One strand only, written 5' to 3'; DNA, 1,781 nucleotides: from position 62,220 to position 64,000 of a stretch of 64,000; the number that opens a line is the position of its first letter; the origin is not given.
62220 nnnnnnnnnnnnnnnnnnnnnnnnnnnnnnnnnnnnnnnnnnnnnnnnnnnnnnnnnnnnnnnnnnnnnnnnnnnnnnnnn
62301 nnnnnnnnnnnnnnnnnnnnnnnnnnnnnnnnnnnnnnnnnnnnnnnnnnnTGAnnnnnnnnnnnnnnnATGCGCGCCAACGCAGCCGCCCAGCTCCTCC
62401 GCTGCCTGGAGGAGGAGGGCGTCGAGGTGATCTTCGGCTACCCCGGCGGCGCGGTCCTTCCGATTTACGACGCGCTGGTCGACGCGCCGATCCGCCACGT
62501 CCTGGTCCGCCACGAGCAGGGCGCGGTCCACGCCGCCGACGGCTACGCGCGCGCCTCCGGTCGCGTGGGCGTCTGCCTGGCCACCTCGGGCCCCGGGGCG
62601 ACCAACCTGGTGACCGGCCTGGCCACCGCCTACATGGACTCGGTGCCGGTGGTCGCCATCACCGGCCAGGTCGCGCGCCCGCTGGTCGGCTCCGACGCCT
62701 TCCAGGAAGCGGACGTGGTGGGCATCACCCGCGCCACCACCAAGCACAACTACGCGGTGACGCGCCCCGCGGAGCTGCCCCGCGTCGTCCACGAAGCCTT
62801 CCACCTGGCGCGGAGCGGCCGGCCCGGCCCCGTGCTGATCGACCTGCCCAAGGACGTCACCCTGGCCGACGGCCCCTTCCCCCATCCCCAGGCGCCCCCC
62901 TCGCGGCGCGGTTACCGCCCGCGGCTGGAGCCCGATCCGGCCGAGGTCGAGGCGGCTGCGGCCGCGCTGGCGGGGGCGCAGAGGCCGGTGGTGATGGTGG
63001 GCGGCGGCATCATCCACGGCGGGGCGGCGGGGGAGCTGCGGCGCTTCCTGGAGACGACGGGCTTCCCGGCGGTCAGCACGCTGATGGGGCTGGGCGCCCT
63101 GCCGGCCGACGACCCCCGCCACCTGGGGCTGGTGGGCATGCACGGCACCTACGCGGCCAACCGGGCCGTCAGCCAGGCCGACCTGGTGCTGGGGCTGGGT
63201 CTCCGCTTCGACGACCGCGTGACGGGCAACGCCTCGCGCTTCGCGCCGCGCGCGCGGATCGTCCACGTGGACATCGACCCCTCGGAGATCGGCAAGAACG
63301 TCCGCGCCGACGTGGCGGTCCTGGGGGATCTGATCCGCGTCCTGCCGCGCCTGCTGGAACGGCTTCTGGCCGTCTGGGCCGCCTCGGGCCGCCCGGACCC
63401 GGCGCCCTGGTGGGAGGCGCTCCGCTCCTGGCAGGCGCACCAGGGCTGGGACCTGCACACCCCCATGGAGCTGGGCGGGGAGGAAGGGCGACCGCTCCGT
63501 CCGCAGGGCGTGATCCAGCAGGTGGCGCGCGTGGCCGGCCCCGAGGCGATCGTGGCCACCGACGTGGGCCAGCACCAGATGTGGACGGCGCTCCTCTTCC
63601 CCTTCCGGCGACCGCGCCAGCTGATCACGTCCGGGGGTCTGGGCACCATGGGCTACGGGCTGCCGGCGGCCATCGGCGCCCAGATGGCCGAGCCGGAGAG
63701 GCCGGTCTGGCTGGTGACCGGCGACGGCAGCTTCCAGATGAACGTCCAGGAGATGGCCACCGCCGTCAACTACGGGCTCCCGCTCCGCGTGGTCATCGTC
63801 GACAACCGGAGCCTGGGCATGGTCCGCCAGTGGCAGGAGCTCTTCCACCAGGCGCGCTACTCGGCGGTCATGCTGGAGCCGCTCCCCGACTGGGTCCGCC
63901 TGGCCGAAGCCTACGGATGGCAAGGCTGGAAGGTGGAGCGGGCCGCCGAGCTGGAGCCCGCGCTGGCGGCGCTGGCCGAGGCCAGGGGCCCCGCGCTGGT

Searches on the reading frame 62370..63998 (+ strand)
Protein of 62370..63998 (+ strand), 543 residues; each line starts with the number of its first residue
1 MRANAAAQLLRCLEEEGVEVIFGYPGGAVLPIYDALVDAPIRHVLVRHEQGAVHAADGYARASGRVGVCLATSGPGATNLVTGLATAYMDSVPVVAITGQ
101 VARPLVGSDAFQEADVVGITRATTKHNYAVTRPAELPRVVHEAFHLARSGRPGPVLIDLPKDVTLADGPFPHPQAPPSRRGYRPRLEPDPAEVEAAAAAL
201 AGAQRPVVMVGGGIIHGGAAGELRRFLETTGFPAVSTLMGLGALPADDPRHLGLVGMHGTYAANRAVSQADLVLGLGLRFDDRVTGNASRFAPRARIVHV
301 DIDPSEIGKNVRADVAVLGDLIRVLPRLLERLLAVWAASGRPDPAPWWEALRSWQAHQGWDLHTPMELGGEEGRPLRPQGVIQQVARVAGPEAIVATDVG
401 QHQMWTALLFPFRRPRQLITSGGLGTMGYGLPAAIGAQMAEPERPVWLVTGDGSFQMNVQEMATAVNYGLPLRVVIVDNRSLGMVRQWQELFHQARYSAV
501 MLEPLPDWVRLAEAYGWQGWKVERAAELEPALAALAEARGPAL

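Call 65: search_protein_families(library=pfam, proteins=[window:62370-63998:+])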
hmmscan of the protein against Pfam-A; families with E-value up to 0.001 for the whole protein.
window:62370-63998:+ (543 aa): 3 families
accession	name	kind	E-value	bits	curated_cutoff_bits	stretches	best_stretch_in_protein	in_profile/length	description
PF02775.26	TPP_enzyme_C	-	1.5e-54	184.3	21.9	1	398-543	1-148/151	Thiamine pyrophosphate enzyme, C-terminal TPP binding domain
PF00205.28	TPP_enzyme_M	-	1.3e-47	161.3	30.4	1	193-328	1-137/137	Thiamine pyrophosphate enzyme, central domain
PF02776.23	TPP_enzyme_N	-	2.1e-41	140.8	26.8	1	4-118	2-118/119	Thiamine pyrophosphate enzyme, N-terminal TPP binding domain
